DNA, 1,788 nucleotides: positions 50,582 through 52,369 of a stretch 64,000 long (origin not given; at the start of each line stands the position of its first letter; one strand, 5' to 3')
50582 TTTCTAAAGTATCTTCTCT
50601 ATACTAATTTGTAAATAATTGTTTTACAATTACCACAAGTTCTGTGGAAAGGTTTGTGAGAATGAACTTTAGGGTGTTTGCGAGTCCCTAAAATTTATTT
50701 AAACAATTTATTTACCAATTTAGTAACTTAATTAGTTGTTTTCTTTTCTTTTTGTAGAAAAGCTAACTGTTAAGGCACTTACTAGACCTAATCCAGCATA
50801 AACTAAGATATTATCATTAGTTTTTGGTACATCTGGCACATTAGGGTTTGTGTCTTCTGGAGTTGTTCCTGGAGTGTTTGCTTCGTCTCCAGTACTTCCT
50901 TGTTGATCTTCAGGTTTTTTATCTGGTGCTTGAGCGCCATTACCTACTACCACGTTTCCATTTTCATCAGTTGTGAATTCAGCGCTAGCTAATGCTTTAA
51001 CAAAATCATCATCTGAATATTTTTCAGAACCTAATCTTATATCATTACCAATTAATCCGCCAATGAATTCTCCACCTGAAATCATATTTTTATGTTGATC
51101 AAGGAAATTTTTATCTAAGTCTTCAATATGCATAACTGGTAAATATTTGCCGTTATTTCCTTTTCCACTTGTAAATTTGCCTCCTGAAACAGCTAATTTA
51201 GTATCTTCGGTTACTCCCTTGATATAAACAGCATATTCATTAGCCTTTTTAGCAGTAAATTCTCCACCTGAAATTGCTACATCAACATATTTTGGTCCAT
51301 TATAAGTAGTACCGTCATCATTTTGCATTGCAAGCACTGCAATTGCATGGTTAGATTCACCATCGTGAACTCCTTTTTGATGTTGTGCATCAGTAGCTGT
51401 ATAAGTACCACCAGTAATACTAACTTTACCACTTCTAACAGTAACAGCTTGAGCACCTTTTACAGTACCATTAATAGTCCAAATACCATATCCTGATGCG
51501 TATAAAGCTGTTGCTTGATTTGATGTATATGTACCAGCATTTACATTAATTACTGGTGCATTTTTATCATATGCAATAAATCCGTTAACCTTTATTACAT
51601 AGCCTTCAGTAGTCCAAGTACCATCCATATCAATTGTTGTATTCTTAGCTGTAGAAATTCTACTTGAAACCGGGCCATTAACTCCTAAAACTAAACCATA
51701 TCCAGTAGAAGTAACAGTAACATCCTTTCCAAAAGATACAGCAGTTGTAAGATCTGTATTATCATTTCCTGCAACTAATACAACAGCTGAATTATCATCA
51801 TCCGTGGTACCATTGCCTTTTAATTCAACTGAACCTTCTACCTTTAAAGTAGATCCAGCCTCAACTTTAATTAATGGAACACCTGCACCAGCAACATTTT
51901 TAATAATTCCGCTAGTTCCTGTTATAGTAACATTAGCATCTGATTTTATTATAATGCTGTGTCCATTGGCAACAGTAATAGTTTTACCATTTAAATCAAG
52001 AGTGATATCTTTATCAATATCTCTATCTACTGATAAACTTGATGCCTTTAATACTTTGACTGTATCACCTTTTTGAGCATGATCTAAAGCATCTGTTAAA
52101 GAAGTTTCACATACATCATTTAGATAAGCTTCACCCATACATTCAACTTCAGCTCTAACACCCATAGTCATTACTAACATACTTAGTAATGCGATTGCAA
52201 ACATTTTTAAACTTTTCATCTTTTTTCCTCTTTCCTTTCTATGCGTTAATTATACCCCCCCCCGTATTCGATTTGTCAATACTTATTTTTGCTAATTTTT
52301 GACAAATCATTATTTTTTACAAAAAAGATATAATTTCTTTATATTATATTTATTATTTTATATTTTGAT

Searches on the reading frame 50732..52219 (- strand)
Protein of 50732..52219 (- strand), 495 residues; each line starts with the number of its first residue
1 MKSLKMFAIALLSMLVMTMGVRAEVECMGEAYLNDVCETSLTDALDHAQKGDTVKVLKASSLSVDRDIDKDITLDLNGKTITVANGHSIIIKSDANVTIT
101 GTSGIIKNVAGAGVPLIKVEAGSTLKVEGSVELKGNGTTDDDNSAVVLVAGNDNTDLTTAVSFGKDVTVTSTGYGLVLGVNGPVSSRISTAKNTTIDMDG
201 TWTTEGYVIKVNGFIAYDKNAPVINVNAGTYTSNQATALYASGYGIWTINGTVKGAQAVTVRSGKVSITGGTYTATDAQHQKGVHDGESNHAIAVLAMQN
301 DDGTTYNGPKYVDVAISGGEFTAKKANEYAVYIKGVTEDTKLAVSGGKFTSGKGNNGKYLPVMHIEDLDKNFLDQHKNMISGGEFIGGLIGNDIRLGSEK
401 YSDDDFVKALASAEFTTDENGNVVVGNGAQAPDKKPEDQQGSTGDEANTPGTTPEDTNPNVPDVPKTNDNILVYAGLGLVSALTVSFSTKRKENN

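Call 8: search_protein_families(library=pfam, proteins=[window:50732-52219:-], max_evalue=0.01)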
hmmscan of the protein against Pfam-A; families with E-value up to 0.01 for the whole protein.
window:50732-52219:- (495 aa): 0 families

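Call 10: find_homologous_proteins(query=window:50732-52219:-)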
Query window:50732-52219:- (495 aa): 44 proteins with E <= 0.001 among 8000 candidates.
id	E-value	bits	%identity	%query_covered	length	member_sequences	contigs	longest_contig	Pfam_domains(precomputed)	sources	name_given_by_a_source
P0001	0.0e+0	1071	100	100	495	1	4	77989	-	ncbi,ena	-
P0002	1.1e-107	379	47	100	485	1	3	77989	-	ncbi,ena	-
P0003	1.3e-100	356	46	100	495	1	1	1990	-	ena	-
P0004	4.6e-95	338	45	100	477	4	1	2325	-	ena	-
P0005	1.5e-86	309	59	52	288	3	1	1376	-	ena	-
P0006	1.1e-75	274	42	100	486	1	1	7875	-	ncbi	-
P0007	4.6e-71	258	39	100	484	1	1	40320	-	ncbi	-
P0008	1.2e-66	244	39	100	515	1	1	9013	-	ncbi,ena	-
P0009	4.3e-62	229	39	100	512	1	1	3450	-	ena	-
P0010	4.8e-60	222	37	100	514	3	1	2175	-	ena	-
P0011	1.3e-57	214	36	100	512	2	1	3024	-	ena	-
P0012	1.8e-56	210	36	100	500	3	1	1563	-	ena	-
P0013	1.2e-44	171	34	99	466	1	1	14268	-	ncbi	-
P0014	1.4e-43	168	34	100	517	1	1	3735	-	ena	-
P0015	2.2e-29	121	30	100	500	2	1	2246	-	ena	-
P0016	1.0e-27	116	33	100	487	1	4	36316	-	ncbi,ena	-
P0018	1.5e-24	105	31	92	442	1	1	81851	-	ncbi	-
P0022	2.8e-21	94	31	100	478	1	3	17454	-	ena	-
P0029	2.9e-17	81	29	100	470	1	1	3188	-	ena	-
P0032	1.6e-16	79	28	100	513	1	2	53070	-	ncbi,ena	-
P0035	2.9e-12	65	29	72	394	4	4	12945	-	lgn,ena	-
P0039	3.2e-9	55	70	12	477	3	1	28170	-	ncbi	-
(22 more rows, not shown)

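Call 11: find_encoding_contigs(protein=P0001, flank=4000, max_places=10)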
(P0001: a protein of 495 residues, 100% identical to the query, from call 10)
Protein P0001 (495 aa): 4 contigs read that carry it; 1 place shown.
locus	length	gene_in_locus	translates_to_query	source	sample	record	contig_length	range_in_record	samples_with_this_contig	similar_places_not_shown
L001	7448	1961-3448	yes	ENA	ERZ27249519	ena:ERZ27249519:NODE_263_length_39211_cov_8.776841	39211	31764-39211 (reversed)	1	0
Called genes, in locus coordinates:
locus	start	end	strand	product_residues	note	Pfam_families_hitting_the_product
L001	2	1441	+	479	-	?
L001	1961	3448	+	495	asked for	-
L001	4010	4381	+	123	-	PF00392:GntR, PF13730:HTH_36 (faint)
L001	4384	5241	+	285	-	PF00005:ABC_tran, PF13304:AAA_21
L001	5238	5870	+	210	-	PF13346:ABC2_membrane_5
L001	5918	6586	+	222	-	PF00005:ABC_tran, PF13304:AAA_21 (faint), PF02463:SMC_N (weak)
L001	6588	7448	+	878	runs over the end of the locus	PF12704:MacB_PCD (faint), PF02687:FtsX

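Call 12: find_encoding_contigs(protein=P0007, flank=6000, max_places=10)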
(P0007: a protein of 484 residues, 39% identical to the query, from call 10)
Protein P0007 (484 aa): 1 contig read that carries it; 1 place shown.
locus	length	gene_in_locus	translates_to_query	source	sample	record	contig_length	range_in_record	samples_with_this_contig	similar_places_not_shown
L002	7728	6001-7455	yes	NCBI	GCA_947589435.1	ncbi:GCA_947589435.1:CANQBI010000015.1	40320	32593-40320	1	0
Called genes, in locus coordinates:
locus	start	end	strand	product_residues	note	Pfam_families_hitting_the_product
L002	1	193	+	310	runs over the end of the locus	PF07751:Abi_2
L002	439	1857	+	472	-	-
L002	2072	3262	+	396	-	PF07804:HipA_C (weak)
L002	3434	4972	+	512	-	-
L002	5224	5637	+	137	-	-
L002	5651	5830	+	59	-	-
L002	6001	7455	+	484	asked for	-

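Call 20: find_encoding_contigs(protein=P0002, flank=3000, max_places=10)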
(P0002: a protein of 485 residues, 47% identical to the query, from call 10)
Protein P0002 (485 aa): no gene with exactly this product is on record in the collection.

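Call 25: find_encoding_contigs(protein=P0016, flank=8000, max_places=10)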
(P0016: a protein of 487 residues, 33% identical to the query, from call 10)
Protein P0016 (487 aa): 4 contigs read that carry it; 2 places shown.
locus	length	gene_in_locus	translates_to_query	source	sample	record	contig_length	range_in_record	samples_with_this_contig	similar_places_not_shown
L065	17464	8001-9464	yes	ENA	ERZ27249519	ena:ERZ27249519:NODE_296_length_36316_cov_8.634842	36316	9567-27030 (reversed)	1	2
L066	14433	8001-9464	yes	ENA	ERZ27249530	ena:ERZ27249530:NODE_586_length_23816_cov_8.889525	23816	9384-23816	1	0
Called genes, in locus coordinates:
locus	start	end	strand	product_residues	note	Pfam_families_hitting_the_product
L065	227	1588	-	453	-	-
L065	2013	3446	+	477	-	-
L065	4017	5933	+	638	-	PF04851:ResIII (weak), PF00270:DEAD (weak), PF00271:Helicase_C (faint), PF13307:Helicase_C_2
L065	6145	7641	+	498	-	-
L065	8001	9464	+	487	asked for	-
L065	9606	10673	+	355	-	-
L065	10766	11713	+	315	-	PF17761:DUF1016_N, PF06250:YhcG_C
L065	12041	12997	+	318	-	PF17761:DUF1016_N, PF06250:YhcG_C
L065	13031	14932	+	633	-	PF03717:PBP_dimer, PF00905:Transpeptidase, PF03793:PASTA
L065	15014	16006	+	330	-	PF10555:MraY_sig1 (weak), PF00953:Glycos_transf_4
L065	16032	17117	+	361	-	PF01098:FTSW_RODA_SPOVE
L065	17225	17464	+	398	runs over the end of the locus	PF01637:ATPase_2, PF13173:AAA_14, PF13635:DUF4143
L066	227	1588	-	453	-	-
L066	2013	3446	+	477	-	-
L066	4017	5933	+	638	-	PF04851:ResIII (weak), PF00270:DEAD (weak), PF00271:Helicase_C (faint), PF13307:Helicase_C_2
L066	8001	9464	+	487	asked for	-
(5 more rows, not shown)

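Call 26: find_encoding_contigs(protein=P0022, flank=8000, max_places=10)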
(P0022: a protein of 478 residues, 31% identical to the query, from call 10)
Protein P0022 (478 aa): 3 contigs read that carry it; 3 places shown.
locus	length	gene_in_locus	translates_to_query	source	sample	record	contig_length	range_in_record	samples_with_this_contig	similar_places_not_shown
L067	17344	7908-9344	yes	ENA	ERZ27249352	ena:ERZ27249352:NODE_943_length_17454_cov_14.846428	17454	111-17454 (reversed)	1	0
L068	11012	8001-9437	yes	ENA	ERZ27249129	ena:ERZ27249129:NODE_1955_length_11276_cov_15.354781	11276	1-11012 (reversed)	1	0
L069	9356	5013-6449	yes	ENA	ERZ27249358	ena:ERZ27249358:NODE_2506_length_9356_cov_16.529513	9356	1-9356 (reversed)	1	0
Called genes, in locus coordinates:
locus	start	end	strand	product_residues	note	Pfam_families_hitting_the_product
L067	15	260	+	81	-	PF13083:KH_KhpA-B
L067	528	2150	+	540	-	PF00348:polyprenyl_synt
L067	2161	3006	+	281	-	-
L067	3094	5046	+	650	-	PF00884:Sulfatase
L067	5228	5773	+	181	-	PF18798:LPD3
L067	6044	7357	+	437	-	-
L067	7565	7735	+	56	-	-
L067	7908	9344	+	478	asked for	-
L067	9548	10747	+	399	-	PF07804:HipA_C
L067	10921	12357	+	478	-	-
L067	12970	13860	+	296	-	PF10543:ORF6N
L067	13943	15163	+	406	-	PF00375:SDF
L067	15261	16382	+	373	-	PF02646:RmuC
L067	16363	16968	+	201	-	PF00300:His_Phos_1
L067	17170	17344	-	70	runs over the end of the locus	-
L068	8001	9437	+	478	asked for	-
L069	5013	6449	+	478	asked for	-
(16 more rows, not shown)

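Call 27: find_encoding_contigs(protein=P0018, flank=8000, max_places=10)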
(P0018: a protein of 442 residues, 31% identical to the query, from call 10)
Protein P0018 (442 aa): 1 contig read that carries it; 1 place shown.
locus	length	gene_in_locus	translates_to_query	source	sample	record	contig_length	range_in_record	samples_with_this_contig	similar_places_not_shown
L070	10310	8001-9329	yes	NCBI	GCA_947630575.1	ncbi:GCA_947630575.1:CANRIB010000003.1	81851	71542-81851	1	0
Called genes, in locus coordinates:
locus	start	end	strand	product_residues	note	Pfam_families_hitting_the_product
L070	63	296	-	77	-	PF13443:HTH_26 (faint), PF12844:HTH_19, PF01381:HTH_3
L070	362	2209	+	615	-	-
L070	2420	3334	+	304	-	PF07454:SpoIIP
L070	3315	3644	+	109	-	-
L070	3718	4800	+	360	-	PF03033:Glyco_transf_28, PF04101:Glyco_tran_28_C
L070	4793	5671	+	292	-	PF01565:FAD_binding_4, PF02873:MurB_C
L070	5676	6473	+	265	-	PF08478:POTRA_1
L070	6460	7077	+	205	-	PF02677:QueH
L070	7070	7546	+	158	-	-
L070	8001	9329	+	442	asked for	-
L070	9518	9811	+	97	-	PF04221:RelB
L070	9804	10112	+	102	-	PF15738:YafQ_toxin, PF05016:ParE_toxin (weak)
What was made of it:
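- On Vlp-type variable lipoprotein families of Mollicutes: Peptidoglycan-synthesis genes are present in the lineage (calls 25, 27).
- Closest known: Mycoplasma hyorhinis vlp system. Different: The host is walled: PBP, MraY, FtsW, MurG, MurB and SpoIIP genes are present (calls 25, 27).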

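Call 37: search_protein_families(library=ncbifam, proteins=[window:50732-52219:-], max_evalue=0.01)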
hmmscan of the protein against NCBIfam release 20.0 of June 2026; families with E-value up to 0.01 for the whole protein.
window:50732-52219:- (495 aa): 0 families
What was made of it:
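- Closest known: Sortase-anchored beta-helix adhesins such as Streptococcus pneumoniae PfbA. Different: There is no Pfam or NCBIfam hit (calls 8, 37).
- Tried and rejected: Pfam and NCBIfam gave no family for the proteins (calls 8, 37).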

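Call 53: predict_structure(alignment_id=A2)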
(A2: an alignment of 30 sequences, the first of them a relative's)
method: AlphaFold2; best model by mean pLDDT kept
length: 495 residues; sequences in the alignment: 30
mean_pLDDT: 82.6   pTM: 0.79
mean pLDDT of the five models: 82.6, 81.4, 80.9, 79.8, 79.5
residues with pLDDT >= 90: 290; 70-90: 90; 50-70: 46; < 50: 69
segments of 3 or more residues with pLDDT < 50: 18-23, 431-458, 460-479, 481-483, 485-495
pLDDT, mean of each block of 10 residues (from residue 1): 62 54 67 90 96 96 96 98 95 98 92 89 97 94 93 92 98 94 66 97 97 90 96 97 96 97 96 94 78 85 58 96 96 90 97 95 90 92 93 81 88 86 78 38 32 36 41 47 47 44
secondary structure, 60 per line:
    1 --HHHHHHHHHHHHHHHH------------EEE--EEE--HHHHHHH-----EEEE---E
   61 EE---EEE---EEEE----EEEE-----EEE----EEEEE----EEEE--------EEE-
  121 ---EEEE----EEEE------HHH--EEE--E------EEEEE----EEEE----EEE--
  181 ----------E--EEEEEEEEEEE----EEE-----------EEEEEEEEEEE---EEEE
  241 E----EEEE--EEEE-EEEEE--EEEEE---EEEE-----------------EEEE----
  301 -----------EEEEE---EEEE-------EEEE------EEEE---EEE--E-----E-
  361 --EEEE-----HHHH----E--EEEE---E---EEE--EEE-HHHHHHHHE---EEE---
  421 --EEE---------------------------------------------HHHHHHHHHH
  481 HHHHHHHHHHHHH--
elements in order: H3-18 E31-33 E36-38 H41-47 E53-56 E60-62 E66-68 E72-75 E80-83 E89-91 E96-100 E105-108 E117-119 E124-127 E132-135 E147-149 E159-163 E168-171 E176-178 E194-204 E209-211 E223-233 E237-241 E246-249 E252-255 E257-261 E264-268 E272-275 E293-296 E312-316 E320-323 E331-334 E341-344 E348-350 E363-366 H372-375 E383-386 E394-396 E399-401 H403-410 E415-417 E423-425 H471-493
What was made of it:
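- On Right-handed parallel beta-helix surface proteins: The model has pLDDT 82.6 and is all-beta with regular short strands (call 53).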

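Call 57: find_encoding_contigs(protein=P0035, flank=5000, max_places=10)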
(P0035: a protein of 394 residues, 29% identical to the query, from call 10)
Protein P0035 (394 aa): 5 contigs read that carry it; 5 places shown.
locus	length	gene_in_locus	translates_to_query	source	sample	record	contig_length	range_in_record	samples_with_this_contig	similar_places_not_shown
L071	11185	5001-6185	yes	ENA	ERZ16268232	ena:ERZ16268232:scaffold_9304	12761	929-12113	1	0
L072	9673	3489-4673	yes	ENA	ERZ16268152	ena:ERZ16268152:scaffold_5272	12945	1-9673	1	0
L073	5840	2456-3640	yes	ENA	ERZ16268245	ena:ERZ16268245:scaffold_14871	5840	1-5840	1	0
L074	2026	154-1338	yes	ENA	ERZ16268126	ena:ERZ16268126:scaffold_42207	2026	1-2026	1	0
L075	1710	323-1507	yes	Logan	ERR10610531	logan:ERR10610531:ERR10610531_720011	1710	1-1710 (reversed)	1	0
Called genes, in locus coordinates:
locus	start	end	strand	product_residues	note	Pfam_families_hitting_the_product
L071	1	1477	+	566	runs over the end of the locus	-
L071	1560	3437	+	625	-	-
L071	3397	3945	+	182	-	-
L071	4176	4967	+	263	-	-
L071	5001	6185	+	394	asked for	-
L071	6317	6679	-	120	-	-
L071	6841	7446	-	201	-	PF01128:IspD (weak), PF12804:NTP_transf_3, PF02348:CTP_transf_3 (weak), PF01983:CofC (faint)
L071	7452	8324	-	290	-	PF02654:CobS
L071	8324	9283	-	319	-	PF01955:CbiZ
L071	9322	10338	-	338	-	PF03186:CobD_Cbib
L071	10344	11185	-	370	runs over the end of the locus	PF00155:Aminotran_1_2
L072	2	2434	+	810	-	?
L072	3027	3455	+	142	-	-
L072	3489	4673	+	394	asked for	-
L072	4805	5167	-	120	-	-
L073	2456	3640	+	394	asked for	-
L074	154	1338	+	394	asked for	-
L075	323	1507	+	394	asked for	-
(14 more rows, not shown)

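Call 58: find_encoding_contigs(protein=P0032, flank=8000, max_places=10)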
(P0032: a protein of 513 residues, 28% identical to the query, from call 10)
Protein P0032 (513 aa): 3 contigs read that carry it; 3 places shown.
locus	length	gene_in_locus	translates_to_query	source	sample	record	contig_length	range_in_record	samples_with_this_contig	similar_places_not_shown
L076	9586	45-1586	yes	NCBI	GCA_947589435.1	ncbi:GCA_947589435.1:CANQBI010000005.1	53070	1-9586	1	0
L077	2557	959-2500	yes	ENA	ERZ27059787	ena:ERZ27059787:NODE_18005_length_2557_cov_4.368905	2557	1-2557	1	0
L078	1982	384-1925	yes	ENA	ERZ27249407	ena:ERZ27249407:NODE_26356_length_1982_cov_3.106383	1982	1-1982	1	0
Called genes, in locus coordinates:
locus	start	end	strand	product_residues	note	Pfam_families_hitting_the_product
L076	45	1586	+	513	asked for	-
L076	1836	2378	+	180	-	PF23750:RsgI_M (faint)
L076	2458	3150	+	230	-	PF04542:Sigma70_r2, PF08281:Sigma70_r4_2 (faint), PF04545:Sigma70_r4, PF01381:HTH_3 (weak)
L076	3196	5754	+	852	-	PF02739:5_3_exonuc_N, PF01367:5_3_exonuc, PF22619:DNA_polI_exo1, PF00476:DNA_pol_A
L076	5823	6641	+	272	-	PF01149:Fapy_DNA_glyco, PF06831:H2TH, PF06827:zf-FPG_IleRS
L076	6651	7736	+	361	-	PF01743:PolyA_pol, PF12627:PolyA_pol_RNAbd, PF13735:tRNA_NucTran2_2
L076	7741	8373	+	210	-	PF21984:DnaD_N, PF07261:DnaB_2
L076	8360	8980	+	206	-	PF00730:HhH-GPD, PF00633:HHH (weak)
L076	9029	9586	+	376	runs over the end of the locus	PF01381:HTH_3, PF07022:Phage_CI_repr (faint), PF12844:HTH_19, PF13443:HTH_26, PF13560:HTH_31 (weak)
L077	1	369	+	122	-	?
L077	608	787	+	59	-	-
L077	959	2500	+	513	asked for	-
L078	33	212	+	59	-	-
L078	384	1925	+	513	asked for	-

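Call 59: find_encoding_contigs(protein=P0013, flank=8000, max_places=10)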
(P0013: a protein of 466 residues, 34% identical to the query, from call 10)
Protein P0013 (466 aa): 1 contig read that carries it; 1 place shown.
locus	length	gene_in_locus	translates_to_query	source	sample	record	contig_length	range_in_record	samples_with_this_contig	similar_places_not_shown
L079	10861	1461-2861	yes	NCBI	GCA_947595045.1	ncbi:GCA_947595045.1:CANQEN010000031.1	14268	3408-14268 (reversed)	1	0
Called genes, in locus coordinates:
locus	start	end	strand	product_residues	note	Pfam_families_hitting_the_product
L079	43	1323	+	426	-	-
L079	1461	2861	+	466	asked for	-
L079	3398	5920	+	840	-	PF00690:Cation_ATPase_N, PF00122:E1-E2_ATPase, PF00702:Hydrolase, PF13246:Cation_ATPase, PF08282:Hydrolase_3 (weak), PF00689:Cation_ATPase_C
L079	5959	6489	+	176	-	-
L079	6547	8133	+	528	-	PF01522:Polysacc_deac_1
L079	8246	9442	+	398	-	PF01637:ATPase_2 (weak), PF13173:AAA_14, PF13635:DUF4143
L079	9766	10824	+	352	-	PF00768:Peptidase_S11, PF13354:Beta-lactamase2 (weak)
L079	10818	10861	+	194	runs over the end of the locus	PF07670:Gate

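Call 61: fold_search(model_id=the predicted structure, library=pdb)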
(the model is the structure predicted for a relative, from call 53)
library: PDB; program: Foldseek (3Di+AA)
matches with E <= 10: 328; with E <= 0.001: 0
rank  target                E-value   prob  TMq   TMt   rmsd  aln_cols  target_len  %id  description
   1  7o84_A                3.2e-03  0.99  0.29  0.34  15.0       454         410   10  Structure of the PL6 family alginate lyase Pedsa0632 from Pseudopedobacter saltans in complex with substrate (released 2021-07-28)
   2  7o7a_A                5.4e-03  0.90  0.26  0.31  15.0       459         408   12  Structure of the PL6 family alginate lyase Pedsa0632 from Pseudopedobacter saltans (released 2021-07-28)
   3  6f7k_A                6.2e-03  0.82  0.25  0.23  12.6       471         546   10  Crystal structure of Dettilon tailspike protein (gp208) (released 2018-12-19)
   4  7o7a_B                1.2e-02  0.82  0.25  0.30  15.5       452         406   11  Structure of the PL6 family alginate lyase Pedsa0632 from Pseudopedobacter saltans (released 2021-07-28)
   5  9ozl_C                1.8e-02  0.87  0.28  0.36  11.0       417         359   12  Crystal structure of the polysaccharide lyase RbmB from Vibrio cholerae (released 2026-03-11)
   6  7o79                  1.9e-02  0.47  0.21  0.24  16.1       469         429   12  Structure of the PL6 family polysaccharide lyase Pedsa3628 from Pseudopedobacter saltans (released 2021-07-28)
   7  6f7d                  2.2e-02  0.66  0.24  0.22  12.1       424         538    9  Crystal structure of Dettilon tailspike protein (gp208) (released 2018-12-19)
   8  9ozl_A                2.2e-02  0.63  0.20  0.26  14.3       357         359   11  Crystal structure of the polysaccharide lyase RbmB from Vibrio cholerae (released 2026-03-11)
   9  5gkq_A                2.8e-02  0.96  0.33  0.24  10.8       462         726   11  Structure of PL6 family alginate lyase AlyGC mutant-R241A (released 2017-02-08)
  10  2pyg_B                2.8e-02  0.80  0.24  0.29  12.0       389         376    9  Azotobacter vinelandii Mannuronan C-5 epimerase AlgE4 A-module (released 2008-05-27)
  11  6f7k_B                3.2e-02  0.80  0.28  0.26  12.6       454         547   10  Crystal structure of Dettilon tailspike protein (gp208) (released 2018-12-19)
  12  6a40_A                3.5e-02  0.87  0.31  0.31  12.2       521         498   10  complex structure of Alginate lyase AlyF-OU02 with G4 (released 2019-05-01)
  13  7bz0_A                3.8e-02  0.90  0.34  0.34  11.7       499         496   11  complex structure of alginate lyase AlyF-OU02 with G6 (released 2021-03-10)
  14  2v5i                  4.2e-02  0.60  0.24  0.22  13.6       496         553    9  Structure of the receptor-binding protein of bacteriophage Det7: a podoviral tailspike in a myovirus (released 2008-02-19)
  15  6qps_B                4.4e-02  0.60  0.23  0.24  12.5       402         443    8  Structural characterization of a mannuronic acid specific polysaccharide family 6 lyase enzyme from human gut microbio (released 2019-09-25)
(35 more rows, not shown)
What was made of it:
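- On Right-handed parallel beta-helix surface proteins: The best Foldseek hits are all beta-helix proteins, but with E-values of 0.003 or worse and TM about 0.3 (call 61).
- Closest known: Sortase-anchored beta-helix adhesins such as Streptococcus pneumoniae PfbA. Same: The predicted right-handed beta-solenoid body (pLDDT 82.6; call 53) resembles PfbA and other beta-helix proteins in a fold search (call 61).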

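Call 64: find_encoding_contigs(protein=P0015, flank=3000, max_places=10)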
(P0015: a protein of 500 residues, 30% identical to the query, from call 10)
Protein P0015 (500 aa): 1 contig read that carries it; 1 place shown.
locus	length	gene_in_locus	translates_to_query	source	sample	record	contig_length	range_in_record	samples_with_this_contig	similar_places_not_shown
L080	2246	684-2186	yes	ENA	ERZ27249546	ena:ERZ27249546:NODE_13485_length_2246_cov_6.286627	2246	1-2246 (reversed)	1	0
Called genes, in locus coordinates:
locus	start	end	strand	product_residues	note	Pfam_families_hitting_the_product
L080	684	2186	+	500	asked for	-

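Call 76: find_encoding_contigs(protein=P0029, flank=3000, max_places=10)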
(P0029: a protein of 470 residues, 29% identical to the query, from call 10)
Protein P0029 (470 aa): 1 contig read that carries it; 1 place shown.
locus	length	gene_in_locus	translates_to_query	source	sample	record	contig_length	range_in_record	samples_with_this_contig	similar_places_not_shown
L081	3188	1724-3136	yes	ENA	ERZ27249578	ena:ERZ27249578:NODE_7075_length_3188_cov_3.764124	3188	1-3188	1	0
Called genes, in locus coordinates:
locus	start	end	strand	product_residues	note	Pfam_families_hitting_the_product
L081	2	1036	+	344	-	?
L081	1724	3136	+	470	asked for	-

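Call 77: find_encoding_contigs(protein=P0039, flank=10000, max_places=10)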
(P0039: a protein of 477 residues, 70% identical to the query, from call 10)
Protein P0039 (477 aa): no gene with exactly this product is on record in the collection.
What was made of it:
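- Tried and rejected: Look-ups of P0002 and P0039 returned no record (calls 20, 77).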
